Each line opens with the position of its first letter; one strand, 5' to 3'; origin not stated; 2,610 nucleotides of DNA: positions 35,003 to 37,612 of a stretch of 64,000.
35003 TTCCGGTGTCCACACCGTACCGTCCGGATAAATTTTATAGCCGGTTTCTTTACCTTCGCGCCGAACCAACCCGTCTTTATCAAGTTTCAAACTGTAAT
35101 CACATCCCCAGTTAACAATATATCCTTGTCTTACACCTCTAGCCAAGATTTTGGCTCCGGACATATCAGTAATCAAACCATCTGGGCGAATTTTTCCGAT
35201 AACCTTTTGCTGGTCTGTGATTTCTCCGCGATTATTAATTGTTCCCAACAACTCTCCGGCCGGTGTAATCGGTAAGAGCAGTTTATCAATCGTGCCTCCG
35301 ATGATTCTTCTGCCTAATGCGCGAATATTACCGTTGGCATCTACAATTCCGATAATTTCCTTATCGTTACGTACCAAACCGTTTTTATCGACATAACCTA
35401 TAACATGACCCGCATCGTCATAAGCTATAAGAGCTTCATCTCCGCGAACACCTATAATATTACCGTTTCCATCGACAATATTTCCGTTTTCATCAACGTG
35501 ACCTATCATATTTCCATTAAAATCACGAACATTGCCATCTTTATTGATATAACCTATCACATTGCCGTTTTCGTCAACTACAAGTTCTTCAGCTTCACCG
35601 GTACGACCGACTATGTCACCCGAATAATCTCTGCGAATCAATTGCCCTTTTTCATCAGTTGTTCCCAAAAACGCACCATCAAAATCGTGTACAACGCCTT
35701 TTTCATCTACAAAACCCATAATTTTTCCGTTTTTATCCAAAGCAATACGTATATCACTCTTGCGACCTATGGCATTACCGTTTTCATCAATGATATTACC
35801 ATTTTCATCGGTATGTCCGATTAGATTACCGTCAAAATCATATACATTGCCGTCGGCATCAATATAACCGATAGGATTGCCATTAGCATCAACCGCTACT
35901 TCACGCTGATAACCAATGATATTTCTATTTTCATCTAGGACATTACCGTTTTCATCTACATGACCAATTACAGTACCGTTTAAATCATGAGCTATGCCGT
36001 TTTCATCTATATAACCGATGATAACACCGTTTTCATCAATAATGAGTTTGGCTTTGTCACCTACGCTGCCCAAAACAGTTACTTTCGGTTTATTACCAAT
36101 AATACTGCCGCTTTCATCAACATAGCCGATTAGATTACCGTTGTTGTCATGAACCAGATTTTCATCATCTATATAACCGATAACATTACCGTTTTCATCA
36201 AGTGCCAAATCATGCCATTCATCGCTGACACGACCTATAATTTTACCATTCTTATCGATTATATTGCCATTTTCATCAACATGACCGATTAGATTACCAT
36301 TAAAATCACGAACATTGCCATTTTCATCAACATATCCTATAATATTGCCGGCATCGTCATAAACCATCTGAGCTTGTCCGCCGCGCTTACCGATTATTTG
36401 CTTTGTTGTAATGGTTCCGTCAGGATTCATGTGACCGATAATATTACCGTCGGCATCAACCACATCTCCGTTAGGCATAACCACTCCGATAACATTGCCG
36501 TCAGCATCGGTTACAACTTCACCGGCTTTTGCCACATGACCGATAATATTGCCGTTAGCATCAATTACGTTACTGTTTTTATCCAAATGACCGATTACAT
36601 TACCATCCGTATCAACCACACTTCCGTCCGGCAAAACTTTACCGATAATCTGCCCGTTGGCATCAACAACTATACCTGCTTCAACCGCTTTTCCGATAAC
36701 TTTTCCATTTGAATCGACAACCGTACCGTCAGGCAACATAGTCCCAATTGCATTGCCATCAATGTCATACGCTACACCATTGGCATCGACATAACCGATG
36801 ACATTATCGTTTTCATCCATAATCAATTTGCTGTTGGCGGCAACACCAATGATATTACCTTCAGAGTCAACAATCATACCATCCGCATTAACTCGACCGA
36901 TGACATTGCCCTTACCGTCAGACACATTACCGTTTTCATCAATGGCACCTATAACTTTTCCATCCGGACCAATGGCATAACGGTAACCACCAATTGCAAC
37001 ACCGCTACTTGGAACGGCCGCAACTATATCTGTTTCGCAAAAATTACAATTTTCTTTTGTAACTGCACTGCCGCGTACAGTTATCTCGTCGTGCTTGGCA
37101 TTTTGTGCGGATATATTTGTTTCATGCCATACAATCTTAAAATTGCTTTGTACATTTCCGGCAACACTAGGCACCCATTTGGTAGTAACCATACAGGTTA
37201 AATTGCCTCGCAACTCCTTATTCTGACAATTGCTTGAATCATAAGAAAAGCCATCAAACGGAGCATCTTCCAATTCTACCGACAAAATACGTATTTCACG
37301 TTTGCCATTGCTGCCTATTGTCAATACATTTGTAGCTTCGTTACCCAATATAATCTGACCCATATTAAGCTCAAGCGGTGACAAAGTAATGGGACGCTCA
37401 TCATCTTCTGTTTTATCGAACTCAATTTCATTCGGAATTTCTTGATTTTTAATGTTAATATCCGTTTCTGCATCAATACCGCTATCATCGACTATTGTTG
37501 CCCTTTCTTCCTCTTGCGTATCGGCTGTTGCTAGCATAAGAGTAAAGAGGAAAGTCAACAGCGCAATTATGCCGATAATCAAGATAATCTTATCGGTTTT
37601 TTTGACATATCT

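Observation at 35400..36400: Near-identical DNA repeats inside the repeat gene: substrate for in-frame recombination (CagY-like variation?)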

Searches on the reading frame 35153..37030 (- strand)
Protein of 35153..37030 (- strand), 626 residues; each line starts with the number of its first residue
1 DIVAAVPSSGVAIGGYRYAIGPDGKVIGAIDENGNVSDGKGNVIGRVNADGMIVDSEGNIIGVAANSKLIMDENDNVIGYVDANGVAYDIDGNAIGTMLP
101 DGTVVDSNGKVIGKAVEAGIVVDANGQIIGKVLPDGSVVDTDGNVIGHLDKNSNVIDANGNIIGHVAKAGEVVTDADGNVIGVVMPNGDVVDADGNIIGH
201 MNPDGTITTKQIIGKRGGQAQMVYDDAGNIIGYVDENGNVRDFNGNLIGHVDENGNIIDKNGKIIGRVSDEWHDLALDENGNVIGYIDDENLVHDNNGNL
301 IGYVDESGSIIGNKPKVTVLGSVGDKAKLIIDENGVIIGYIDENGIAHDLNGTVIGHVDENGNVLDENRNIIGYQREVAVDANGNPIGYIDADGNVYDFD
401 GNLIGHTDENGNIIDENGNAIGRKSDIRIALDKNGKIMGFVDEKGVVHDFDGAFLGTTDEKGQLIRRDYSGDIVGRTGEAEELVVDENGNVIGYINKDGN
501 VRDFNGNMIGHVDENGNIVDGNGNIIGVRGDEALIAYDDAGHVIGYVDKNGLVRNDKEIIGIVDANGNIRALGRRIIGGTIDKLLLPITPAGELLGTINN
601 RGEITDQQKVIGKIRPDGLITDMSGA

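Call 37: predict_structure(alignment_id=A2)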
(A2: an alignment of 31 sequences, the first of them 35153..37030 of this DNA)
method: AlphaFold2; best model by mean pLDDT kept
length: 626 residues; sequences in the alignment: 31
mean_pLDDT: 82.4   pTM: 0.61
mean pLDDT of the five models: 82.4, 81.9, 81.4, 81.1, 76.6
residues with pLDDT >= 90: 92; 70-90: 489; 50-70: 30; < 50: 15
segments of 3 or more residues with pLDDT < 50: 1-15
pLDDT, mean of each block of 10 residues (from residue 1): 23 55 81 81 84 85 85 87 80 84 87 88 80 86 86 86 85 88 88 87 85 92 85 88 83 86 84 91 89 84 90 81 79 79 83 85 87 84 72 82 86 87 79 80 72 70 75 85 88 85 83 88 88 85 83 82 81 88 80 83 82 87 77
secondary structure, 60 per line:
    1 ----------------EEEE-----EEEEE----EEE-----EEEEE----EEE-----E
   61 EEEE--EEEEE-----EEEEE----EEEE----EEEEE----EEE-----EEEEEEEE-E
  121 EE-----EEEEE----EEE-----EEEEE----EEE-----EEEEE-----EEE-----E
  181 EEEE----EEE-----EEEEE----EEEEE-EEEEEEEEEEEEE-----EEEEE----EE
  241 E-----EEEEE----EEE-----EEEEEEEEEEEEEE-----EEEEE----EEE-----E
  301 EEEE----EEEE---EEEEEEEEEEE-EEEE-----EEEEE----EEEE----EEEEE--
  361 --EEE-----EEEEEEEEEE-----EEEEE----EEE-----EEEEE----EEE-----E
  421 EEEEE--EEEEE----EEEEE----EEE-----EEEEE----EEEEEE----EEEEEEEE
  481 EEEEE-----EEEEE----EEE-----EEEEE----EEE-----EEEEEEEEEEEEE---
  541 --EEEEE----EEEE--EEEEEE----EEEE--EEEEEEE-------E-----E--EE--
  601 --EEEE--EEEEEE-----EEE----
elements in order: E17-20 E26-30 E35-37 E43-47 E52-54 E60-64 E67-71 E77-81 E86-89 E94-98 E103-105 E111-118 E120-122 E128-132 E137-139 E145-149 E154-156 E162-166 E172-174 E180-184 E189-191 E197-201 E206-210 E212-224 E230-234 E239-241 E247-251 E256-258 E264-277 E283-287 E292-294 E300-304 E309-312 E316-326 E328-331 E337-341 E346-349 E354-358 E363-365 E371-380 E386-390 E395-397 E403-407 E412-414 E420-425 E428-432 E437-441 E446-448 E454-458 E463-468 E473-485 E491-495 E500-502 E508-512 E517-519 E525-537 E543-547 E552-555 E558-563 E568-571 E574-580 E603-606 E609-614 E620-622

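Call 40: fold_search(model_id=the predicted structure, library=pdb)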
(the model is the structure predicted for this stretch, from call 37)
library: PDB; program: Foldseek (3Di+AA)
matches with E <= 10: 1453; with E <= 0.001: 111
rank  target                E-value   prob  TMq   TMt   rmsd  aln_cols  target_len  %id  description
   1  4gp0_A                3.3e-14  0.35  0.08  0.10  27.9       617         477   12  The crystal structure of human fascin 1 R149A K150A R151A mutant (released 2012-11-28)
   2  4goy_A                1.0e-13  0.25  0.08  0.09  26.7       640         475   11  The crystal structure of human fascin 1 K41A mutant (released 2012-11-28)
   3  4gov_A                1.1e-13  0.25  0.08  0.09  27.0       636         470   11  The crystal structure of human fascin 1 S39D mutant (released 2012-11-28)
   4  7awy                  2.4e-13  0.28  0.06  0.10  28.1       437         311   10  Crystal structure of the computationally designed Scone-R protein (released 2021-01-13)
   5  7zau_C                1.9e-12  0.18  0.08  0.09  27.2       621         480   11  Fascin-1 in complex with Nb 3E11 (released 2023-09-27)
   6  6i0z_A                2.8e-12  0.15  0.07  0.08  28.4       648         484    9  CRYSTAL STRUCTURE OF FASCIN IN COMPLEX WITH COMPOUND 1 (released 2019-02-27)
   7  3p53_B                1.1e-11  0.11  0.07  0.08  27.1       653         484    9  Structure of fascin (released 2011-06-29)
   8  3llp_A                2.8e-11  0.14  0.07  0.09  28.2       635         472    9  1.8 Angstrom human fascin 1 crystal structure (released 2010-04-07)
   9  5ftx                  2.6e-10  0.07  0.06  0.06  33.3       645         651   13  Structure of surface layer protein SbsC, domains 4-9 (released 2017-02-22)
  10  8bbe_E                2.3e-09  0.08  0.09  0.06  26.6       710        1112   11  Structure of the IFT-A complex; IFT-A2 module (released 2022-12-21)
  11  8bda_I                8.0e-09  0.07  0.09  0.05  31.9       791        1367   10  IFTA complex in anterograde intraflagellar transport trains (Chlamydomonas reinhardtii) (released 2023-01-11)
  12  7pl2                  1.9e-08  0.08  0.07  0.09  33.7       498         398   13  Crystal structure of choline-binding module of LytB from Streptococcus pneumoniae (released 2022-09-07)
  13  1zgs_A                6.4e-08  0.07  0.09  0.11  24.4       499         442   11  Parkia platycephala seed lectin in complex with 5-bromo-4-chloro-3-indolyl-a-D-mannose (released 2005-10-11)
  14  3h71_B                7.3e-08  0.08  0.09  0.10  23.4       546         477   11  Crystal structure of Streptococcus pneumoniae D39 neuraminidase A precursor (NanA) (released 2009-05-12)
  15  6r60_A                1.2e-07  0.11  0.06  0.13  24.4       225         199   19  asymmetric antiparallel assembly of two 5-bladed beta-propeller fragments (released 2019-11-13)
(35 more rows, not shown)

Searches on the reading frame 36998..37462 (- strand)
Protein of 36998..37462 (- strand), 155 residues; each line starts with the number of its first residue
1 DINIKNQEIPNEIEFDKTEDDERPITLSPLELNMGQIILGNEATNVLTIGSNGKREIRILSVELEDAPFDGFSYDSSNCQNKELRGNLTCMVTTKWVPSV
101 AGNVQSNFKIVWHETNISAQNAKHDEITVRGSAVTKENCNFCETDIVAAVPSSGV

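Call 61: predict_structure(alignment_id=A4)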
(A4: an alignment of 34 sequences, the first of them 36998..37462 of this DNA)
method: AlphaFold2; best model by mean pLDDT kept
length: 155 residues; sequences in the alignment: 34
mean_pLDDT: 83.5   pTM: 0.71
mean pLDDT of the five models: 83.5, 82.8, 82.6, 81.8, 81.6
residues with pLDDT >= 90: 103; 70-90: 14; 50-70: 20; < 50: 18
segments of 3 or more residues with pLDDT < 50: 1-3, 5-7, 145-153
pLDDT, mean of each block of 10 residues (from residue 1): 48 54 91 94 96 95 86 94 95 96 95 92 96 89 51 47
secondary structure, 60 per line:
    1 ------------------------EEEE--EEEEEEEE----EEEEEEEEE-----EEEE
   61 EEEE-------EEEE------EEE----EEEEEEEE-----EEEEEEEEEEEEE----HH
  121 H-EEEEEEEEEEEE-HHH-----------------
elements in order: E25-28 E31-38 E43-51 E57-64 E72-75 E82-84 E89-96 E102-114 E123-134

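Call 63: fold_search(model_id=the predicted structure, library=pdb)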
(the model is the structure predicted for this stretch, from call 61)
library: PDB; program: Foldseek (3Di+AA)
matches with E <= 10: 1751; with E <= 0.001: 126
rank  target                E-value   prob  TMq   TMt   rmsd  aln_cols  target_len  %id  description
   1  7som_J                5.0e-07  1.00  0.56  0.15   5.1       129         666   15  Ciliary C2 central pair apparatus isolated from Chlamydomonas reinhardtii (released 2022-04-13)
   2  2e6j_MODEL_1_A        8.8e-07  1.00  0.53  0.71   3.2       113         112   12  Solution structure of the C-terminal PapD-like domain from human HYDIN protein (released 2007-07-03)
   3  6fvi                  1.1e-06  1.00  0.59  0.63   2.6       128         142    8  ASH / PapD-like domain of human CEP192 (PapD-like domain 7) (released 2019-03-20)
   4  7sqc_O1               2.1e-06  1.00  0.58  0.15   3.3       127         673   20  Ciliary C1 central pair apparatus isolated from Chlamydomonas reinhardtii (released 2022-04-13)
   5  9ijj_h                3.1e-06  1.00  0.51  0.06   3.3       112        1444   16  In situ structure of the central apparatus in mouse sperm axoneme. (released 2025-06-04)
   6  7ptb                  4.1e-06  1.00  0.57  0.30   3.0       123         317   15  Crystal structure of the SPD-2 domain of human CEP192 (released 2022-04-06)
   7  2ys4_MODEL_1_A        4.8e-06  1.00  0.49  0.60   3.5       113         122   12  Solution structure of the N-terminal PapD-like domain of HYDIN protein from human (released 2008-04-08)
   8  3qbt_F                7.1e-06  1.00  0.46  0.51   4.6       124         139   14  Crystal structure of OCRL1 540-678 in complex with Rab8a:GppNHp (released 2011-03-23)
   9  9ijj_L                9.9e-06  1.00  0.52  0.37   3.5       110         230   13  In situ structure of the central apparatus in mouse sperm axoneme. (released 2025-06-04)
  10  4lk4                  1.1e-05  1.00  0.55  0.28   2.8       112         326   12  Structure of Vibrio cholerae VesB protease (released 2014-02-05)
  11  7sqc_2A               1.2e-05  1.00  0.55  0.13   2.9       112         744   14  Ciliary C1 central pair apparatus isolated from Chlamydomonas reinhardtii (released 2022-04-13)
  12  9ijj_E                1.2e-05  1.00  0.53  0.18   3.1       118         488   15  In situ structure of the central apparatus in mouse sperm axoneme. (released 2025-06-04)
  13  9fh8_H                1.5e-05  1.00  0.45  0.27   4.0       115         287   16  Crystal structure of the SPD-2 domain of Apis dorsata CEP192 (released 2025-03-26)
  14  7sqc_T0               1.5e-05  1.00  0.56  0.18   2.6       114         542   16  Ciliary C1 central pair apparatus isolated from Chlamydomonas reinhardtii (released 2022-04-13)
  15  9ijj_4I               1.7e-05  1.00  0.57  0.03   2.5       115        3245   11  In situ structure of the central apparatus in mouse sperm axoneme. (released 2025-06-04)
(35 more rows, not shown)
